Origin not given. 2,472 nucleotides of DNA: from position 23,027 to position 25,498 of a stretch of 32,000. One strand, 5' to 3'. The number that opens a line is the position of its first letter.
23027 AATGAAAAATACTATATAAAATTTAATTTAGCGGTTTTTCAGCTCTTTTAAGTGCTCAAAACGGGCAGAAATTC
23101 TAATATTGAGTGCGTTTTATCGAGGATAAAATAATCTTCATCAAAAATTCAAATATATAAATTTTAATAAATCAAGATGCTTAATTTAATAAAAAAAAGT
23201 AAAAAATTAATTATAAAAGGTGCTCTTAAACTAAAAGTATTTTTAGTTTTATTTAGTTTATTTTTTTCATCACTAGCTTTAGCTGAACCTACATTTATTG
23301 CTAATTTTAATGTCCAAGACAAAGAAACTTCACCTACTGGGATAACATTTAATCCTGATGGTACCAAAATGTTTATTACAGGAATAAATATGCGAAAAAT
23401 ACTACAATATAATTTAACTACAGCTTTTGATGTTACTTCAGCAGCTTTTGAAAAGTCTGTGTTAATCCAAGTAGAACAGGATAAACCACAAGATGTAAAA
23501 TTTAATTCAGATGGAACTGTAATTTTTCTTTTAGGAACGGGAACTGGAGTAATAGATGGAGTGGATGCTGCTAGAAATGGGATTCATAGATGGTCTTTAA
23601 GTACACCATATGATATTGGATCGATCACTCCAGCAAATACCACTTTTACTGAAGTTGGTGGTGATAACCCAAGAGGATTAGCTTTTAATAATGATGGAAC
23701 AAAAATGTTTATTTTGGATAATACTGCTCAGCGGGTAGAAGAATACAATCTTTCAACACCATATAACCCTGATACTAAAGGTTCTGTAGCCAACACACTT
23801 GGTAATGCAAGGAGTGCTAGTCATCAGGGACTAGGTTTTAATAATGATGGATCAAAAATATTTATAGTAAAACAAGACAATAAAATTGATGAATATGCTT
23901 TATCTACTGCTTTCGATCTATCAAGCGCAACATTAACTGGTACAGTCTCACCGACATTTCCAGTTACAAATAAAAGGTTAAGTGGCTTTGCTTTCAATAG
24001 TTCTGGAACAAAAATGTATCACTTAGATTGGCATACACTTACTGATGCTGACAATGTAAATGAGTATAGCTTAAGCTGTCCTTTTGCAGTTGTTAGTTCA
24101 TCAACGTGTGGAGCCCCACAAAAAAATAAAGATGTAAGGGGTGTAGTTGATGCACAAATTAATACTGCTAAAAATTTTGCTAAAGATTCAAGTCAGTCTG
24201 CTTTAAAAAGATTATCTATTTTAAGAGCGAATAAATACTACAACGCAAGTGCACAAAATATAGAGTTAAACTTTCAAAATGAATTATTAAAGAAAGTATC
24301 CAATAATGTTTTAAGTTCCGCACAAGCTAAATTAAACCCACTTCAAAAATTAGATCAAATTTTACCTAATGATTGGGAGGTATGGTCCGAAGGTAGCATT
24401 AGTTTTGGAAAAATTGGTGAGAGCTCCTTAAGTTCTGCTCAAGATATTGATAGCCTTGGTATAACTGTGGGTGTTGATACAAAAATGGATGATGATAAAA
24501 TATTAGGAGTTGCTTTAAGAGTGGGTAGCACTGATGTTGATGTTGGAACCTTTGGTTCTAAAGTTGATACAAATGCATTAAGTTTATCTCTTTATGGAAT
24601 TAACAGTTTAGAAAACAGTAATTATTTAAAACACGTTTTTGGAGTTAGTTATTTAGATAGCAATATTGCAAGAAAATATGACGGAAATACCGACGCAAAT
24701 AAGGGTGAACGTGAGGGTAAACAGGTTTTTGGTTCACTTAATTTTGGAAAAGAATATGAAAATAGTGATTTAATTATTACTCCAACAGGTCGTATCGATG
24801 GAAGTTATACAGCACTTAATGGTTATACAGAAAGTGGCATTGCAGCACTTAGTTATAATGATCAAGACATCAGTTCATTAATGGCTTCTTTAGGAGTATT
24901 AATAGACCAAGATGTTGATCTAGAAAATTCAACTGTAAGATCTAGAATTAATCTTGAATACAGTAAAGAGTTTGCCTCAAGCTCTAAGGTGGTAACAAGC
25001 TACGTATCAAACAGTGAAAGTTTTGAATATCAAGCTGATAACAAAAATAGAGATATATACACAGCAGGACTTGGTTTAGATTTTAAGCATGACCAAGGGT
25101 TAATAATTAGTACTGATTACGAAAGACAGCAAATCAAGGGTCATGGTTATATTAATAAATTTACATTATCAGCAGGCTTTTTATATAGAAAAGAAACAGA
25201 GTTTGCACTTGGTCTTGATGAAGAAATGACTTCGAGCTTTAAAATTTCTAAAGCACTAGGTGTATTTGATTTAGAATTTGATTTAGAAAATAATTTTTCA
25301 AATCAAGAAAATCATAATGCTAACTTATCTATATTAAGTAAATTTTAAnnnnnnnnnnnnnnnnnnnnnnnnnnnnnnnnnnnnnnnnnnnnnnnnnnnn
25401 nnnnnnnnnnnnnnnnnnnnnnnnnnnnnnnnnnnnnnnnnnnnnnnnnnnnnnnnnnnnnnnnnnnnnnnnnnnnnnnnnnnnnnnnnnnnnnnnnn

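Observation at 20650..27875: Three diverged paralogs of an autotransporter-like protein whose passenger is built from five propeller-blade repeats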

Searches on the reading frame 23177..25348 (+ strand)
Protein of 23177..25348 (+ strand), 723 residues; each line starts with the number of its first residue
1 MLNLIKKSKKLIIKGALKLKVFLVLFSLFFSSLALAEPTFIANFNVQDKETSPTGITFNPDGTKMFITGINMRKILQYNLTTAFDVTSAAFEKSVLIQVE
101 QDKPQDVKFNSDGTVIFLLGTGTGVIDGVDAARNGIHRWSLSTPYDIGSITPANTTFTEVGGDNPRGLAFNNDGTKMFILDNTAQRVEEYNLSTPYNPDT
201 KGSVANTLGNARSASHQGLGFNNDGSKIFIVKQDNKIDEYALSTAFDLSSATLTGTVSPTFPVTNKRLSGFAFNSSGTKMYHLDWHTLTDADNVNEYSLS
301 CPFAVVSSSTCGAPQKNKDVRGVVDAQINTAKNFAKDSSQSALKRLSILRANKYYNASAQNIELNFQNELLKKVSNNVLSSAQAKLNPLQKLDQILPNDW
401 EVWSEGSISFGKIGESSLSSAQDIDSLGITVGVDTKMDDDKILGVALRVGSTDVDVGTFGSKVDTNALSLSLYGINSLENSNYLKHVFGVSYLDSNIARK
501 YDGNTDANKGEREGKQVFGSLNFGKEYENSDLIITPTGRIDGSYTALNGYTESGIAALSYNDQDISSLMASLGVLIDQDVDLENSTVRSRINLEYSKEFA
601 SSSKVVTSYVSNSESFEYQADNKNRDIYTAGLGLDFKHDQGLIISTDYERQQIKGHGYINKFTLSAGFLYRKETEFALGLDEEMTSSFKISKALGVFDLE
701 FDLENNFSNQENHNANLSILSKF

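Call 3: search_protein_families(library=pfam, proteins=[window:23177-25348:+], max_evalue=1)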
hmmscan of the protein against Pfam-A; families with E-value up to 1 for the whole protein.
window:23177-25348:+ (723 aa): 2 families
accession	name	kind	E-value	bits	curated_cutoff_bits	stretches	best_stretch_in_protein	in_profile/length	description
PF03797.25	Autotransporter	-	2.5e-44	152.4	26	1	402-649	1-255/255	Autotransporter beta-domain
PF08450.18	SGL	-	4e-05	23.8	26.3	2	46-117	129-199/246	SMP-30/Gluconolactonase/LRE-like region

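Call 4: search_protein_families(library=ncbifam, proteins=[window:23177-25348:+], max_evalue=1)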
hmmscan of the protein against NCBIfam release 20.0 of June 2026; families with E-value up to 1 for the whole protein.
window:23177-25348:+ (723 aa): 2 families
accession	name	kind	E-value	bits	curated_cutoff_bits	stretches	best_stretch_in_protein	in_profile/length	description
NF033865.1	fusolisin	equivalog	2.2e-06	26.1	999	1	357-501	706-840/1006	fusolisin family autotransporter serine protease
NF041599.1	reg_PtrA_PA2808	domain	0.052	13.5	31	1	19-37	4-22/46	co-regulatory protein PtrA N-terminal domain-containing protein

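Call 9: find_homologous_proteins(query=window:23177-25348:+, max_evalue=0.00001)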
Query window:23177-25348:+ (723 aa): 3723 proteins with E <= 0.00001 among 8000 candidates; the best 120 are listed.
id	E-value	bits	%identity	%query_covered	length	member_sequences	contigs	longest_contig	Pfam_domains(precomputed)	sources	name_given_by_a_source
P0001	0.0e+0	1553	98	100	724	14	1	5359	PF03797.26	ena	-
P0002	0.0e+0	1543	97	100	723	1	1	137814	PF03797.26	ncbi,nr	ncbi:autotransporter domain-containing protein [Candidatus Pelagibacter sp.]|nr:autotransporter doma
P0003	0.0e+0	1530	96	100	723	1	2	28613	PF03797.26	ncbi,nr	ncbi:autotransporter domain-containing protein [Candidatus Pelagibacter sp.]|nr:autotransporter doma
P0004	0.0e+0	1377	88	100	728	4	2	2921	PF03797.26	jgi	-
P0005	0.0e+0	1375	88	100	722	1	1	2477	PF03797.26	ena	-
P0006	0.0e+0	1364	87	100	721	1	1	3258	PF03797.26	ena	-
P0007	0.0e+0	1346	86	100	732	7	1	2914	PF03797.26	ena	-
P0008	0.0e+0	1346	87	100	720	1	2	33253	PF03797.26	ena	-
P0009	0.0e+0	1345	86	100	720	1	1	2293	PF03797.26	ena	-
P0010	0.0e+0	1344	86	100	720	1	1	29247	PF03797.26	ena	-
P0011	0.0e+0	1343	86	100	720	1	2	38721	PF03797.26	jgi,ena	-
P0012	0.0e+0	1342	86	100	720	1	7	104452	PF03797.26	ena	-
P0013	0.0e+0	1339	86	100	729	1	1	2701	PF03797.26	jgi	jgi:uncharacterized protein YhjY with autotransporter beta-barrel domain/DNA-binding beta-propeller 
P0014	0.0e+0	1338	86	100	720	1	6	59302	PF03797.26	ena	-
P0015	0.0e+0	1337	87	100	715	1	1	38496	PF03797.26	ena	-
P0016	0.0e+0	1336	87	100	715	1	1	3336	PF03797.26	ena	-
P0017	0.0e+0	1335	87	100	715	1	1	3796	PF03797.26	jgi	-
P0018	0.0e+0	1334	87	100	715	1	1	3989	PF03797.26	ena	-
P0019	0.0e+0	1330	87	100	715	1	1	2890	PF03797.26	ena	-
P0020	0.0e+0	1328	86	100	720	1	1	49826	PF03797.26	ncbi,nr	ncbi:autotransporter domain-containing protein [bacterium]|nr:autotransporter domain-containing prot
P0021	0.0e+0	1327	84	100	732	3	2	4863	PF03797.26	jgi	-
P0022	0.0e+0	1326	87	100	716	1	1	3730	PF03797.26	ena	-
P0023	0.0e+0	1326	87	100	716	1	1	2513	PF03797.26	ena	-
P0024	0.0e+0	1325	86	100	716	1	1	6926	PF03797.26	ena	-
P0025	0.0e+0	1325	86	100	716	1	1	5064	PF03797.26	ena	-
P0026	0.0e+0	1321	86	100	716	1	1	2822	PF03797.26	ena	-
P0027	0.0e+0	1321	86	100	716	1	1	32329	PF03797.26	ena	-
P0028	0.0e+0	1320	86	100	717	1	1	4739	PF10282.16,PF03797.26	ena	-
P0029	0.0e+0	1320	86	100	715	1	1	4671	PF03797.26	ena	-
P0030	0.0e+0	1319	86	100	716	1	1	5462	PF03797.26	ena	-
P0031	0.0e+0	1319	86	100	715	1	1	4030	PF03797.26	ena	-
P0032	0.0e+0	1318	86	100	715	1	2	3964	PF03797.26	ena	-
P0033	0.0e+0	1317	86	100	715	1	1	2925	PF03797.26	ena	-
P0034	0.0e+0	1316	86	100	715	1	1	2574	PF03797.26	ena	-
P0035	0.0e+0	1315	85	100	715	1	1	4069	PF03797.26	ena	-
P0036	0.0e+0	1315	85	100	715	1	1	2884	PF03797.26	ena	-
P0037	0.0e+0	1314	85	100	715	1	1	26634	PF03797.26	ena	-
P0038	0.0e+0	1314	85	100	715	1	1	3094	PF03797.26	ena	-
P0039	0.0e+0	1313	86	100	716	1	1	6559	PF03797.26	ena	-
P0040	0.0e+0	1312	86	100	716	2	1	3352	PF03797.26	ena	-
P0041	0.0e+0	1312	86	100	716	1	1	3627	PF03797.26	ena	-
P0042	0.0e+0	1312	86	100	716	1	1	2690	PF03797.26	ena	-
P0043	0.0e+0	1311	86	100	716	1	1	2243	PF03797.26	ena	-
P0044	0.0e+0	1311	85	100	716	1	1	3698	PF03797.26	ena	-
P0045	0.0e+0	1310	85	100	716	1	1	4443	PF03797.26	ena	-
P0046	0.0e+0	1310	85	100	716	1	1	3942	PF03797.26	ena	-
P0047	0.0e+0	1310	85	100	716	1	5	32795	PF03797.26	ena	-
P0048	0.0e+0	1310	85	100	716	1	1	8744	PF03797.26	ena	-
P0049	0.0e+0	1310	85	100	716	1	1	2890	PF03797.26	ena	-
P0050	0.0e+0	1309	85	100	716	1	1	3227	PF03797.26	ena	-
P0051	0.0e+0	1308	85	100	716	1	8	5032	PF03797.26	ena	-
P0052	0.0e+0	1308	85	100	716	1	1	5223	PF03797.26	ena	-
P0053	0.0e+0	1308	85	100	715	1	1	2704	PF03797.26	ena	-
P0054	0.0e+0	1307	85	100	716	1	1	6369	PF03797.26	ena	-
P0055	0.0e+0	1307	85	100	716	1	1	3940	PF03797.26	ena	-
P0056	0.0e+0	1306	85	100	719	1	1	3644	PF03797.26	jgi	-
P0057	0.0e+0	1306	85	100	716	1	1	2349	PF03797.26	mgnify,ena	mgnify:CR=1 FL=1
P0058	0.0e+0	1306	85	100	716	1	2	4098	PF03797.26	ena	-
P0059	0.0e+0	1305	85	100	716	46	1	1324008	PF03797.26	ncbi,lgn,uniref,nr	ncbi:Outer membrane autotransporter [Candidatus Pelagibacter ubique HTCC1002]|uniref:Outer membrane 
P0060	0.0e+0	1305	85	100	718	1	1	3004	PF03797.26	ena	-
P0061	0.0e+0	1305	85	100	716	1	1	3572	PF03797.26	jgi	-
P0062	0.0e+0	1304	85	100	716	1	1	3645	PF03797.26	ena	-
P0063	0.0e+0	1304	84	100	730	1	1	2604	PF03797.26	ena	-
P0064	0.0e+0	1304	85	100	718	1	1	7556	PF03797.26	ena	-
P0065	0.0e+0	1303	85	100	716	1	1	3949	PF03797.26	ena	-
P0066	0.0e+0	1302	85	100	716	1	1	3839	PF03797.26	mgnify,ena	mgnify:CR=1 FL=1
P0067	0.0e+0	1302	84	100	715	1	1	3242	PF03797.26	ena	-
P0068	0.0e+0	1301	85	100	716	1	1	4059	PF03797.26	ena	-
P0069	0.0e+0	1301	85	100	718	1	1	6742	PF03797.26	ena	-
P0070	0.0e+0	1301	84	100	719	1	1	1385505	PF03797.26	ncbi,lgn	ncbi:autotransporter domain-containing protein [Candidatus Pelagibacter sp. Uisw_114]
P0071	0.0e+0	1301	86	97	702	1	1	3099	PF03797.26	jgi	-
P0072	0.0e+0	1300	84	100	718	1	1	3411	PF03797.26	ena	-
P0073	0.0e+0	1299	85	100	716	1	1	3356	PF03797.26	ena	-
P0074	0.0e+0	1299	85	100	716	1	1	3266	PF03797.26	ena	-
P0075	0.0e+0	1297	84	100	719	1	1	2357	PF03797.26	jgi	jgi:uncharacterized protein YhjY with autotransporter beta-barrel domain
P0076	0.0e+0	1297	84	100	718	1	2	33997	PF03797.26,PF08450.19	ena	-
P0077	0.0e+0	1297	84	100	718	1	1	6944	PF03797.26,PF08450.19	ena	-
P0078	0.0e+0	1296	84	100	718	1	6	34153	PF03797.26,PF08450.19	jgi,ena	-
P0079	0.0e+0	1295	84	100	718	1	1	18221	PF03797.26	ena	-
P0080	0.0e+0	1294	85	100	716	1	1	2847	PF03797.26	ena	-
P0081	0.0e+0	1290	84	100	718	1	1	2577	PF03797.26,PF08450.19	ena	-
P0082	0.0e+0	1290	84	100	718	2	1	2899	PF03797.26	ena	-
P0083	0.0e+0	1287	83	100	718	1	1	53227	PF03797.26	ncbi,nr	ncbi:autotransporter domain-containing protein [Alphaproteobacteria bacterium]|nr:autotransporter do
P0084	0.0e+0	1285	84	100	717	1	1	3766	PF03797.26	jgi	-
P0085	0.0e+0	1285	84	100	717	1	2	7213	PF03797.26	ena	-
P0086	0.0e+0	1283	84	100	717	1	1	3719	PF03797.26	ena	-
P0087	0.0e+0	1282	83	100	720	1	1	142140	PF03797.26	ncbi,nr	ncbi:autotransporter domain-containing protein [Candidatus Pelagibacter sp.]|nr:autotransporter doma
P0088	0.0e+0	1282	84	100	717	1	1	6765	PF03797.26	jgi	-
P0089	0.0e+0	1281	83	100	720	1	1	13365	PF03797.26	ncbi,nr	ncbi:autotransporter domain-containing protein [Candidatus Pelagibacter sp.]|nr:autotransporter doma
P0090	0.0e+0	1279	84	100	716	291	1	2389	PF03797.26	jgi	jgi:uncharacterized protein with beta-barrel porin domain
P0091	0.0e+0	1277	84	100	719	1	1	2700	PF03797.26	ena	-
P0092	0.0e+0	1273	83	100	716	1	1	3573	PF03797.26,PF08450.19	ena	-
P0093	0.0e+0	1271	84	100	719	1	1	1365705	PF03797.26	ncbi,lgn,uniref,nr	ncbi:autotransporter domain-containing protein [Candidatus Pelagibacter giovannonii]|uniref:Autotran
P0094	0.0e+0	1271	83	100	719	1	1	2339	PF03797.26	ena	-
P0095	0.0e+0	1271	84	100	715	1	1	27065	PF03797.26,PF08450.19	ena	-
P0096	0.0e+0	1269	83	100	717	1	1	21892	PF03797.26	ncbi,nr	ncbi:autotransporter domain-containing protein [Candidatus Pelagibacter sp.]|nr:autotransporter doma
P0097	0.0e+0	1267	83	100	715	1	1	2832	PF03797.26,PF08450.19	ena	-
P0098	0.0e+0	1266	82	100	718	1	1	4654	PF03797.26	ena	-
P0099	0.0e+0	1265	82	100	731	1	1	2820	PF03797.26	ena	-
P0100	0.0e+0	1265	82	100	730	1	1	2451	PF03797.26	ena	-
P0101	0.0e+0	1264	82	100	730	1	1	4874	PF03797.26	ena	-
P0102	0.0e+0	1262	83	100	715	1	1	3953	PF03797.26,PF08450.19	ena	-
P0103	0.0e+0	1262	83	100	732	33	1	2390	PF03797.26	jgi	-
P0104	0.0e+0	1257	82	100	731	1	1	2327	PF03797.26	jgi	jgi:uncharacterized protein YhjY with autotransporter beta-barrel domain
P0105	0.0e+0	1257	82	100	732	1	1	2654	PF03797.26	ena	-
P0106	0.0e+0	1255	82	100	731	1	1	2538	PF03797.26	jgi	jgi:uncharacterized protein YhjY with autotransporter beta-barrel domain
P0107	0.0e+0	1254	82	100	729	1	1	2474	PF03797.26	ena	-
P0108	0.0e+0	1254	82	100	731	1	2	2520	PF03797.26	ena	-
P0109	0.0e+0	1254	83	100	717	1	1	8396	PF03797.26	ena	-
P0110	0.0e+0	1249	81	100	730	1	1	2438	PF03797.26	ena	-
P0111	0.0e+0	1248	82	100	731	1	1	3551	PF03797.26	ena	-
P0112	0.0e+0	1245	85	96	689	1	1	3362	PF03797.26,PF08450.19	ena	-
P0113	0.0e+0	1245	82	100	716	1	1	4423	PF03797.26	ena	-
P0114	0.0e+0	1244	81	100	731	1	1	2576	PF03797.26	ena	-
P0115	0.0e+0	1243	81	100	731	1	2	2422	PF03797.26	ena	-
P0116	0.0e+0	1243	81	100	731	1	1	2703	PF03797.26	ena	-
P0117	0.0e+0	1243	81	100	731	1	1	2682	PF03797.26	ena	-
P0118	0.0e+0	1242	82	100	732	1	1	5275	PF03797.26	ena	-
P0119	0.0e+0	1241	81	100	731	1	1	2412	PF03797.26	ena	-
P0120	0.0e+0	1241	81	100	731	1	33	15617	PF03797.26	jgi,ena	jgi:uncharacterized protein YhjY with autotransporter beta-barrel domain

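Call 10: search_solved_structures(query=window:23177-25348:+, max_evalue=1, show_alignments=2)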
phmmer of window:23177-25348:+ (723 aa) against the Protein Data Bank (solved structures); distinct sequences matched with E-value up to 1: 1.
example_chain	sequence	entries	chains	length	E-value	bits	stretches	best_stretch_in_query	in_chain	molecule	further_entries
1l0q_A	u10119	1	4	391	1.5e-05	26.7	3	153-235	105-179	Surface layer protein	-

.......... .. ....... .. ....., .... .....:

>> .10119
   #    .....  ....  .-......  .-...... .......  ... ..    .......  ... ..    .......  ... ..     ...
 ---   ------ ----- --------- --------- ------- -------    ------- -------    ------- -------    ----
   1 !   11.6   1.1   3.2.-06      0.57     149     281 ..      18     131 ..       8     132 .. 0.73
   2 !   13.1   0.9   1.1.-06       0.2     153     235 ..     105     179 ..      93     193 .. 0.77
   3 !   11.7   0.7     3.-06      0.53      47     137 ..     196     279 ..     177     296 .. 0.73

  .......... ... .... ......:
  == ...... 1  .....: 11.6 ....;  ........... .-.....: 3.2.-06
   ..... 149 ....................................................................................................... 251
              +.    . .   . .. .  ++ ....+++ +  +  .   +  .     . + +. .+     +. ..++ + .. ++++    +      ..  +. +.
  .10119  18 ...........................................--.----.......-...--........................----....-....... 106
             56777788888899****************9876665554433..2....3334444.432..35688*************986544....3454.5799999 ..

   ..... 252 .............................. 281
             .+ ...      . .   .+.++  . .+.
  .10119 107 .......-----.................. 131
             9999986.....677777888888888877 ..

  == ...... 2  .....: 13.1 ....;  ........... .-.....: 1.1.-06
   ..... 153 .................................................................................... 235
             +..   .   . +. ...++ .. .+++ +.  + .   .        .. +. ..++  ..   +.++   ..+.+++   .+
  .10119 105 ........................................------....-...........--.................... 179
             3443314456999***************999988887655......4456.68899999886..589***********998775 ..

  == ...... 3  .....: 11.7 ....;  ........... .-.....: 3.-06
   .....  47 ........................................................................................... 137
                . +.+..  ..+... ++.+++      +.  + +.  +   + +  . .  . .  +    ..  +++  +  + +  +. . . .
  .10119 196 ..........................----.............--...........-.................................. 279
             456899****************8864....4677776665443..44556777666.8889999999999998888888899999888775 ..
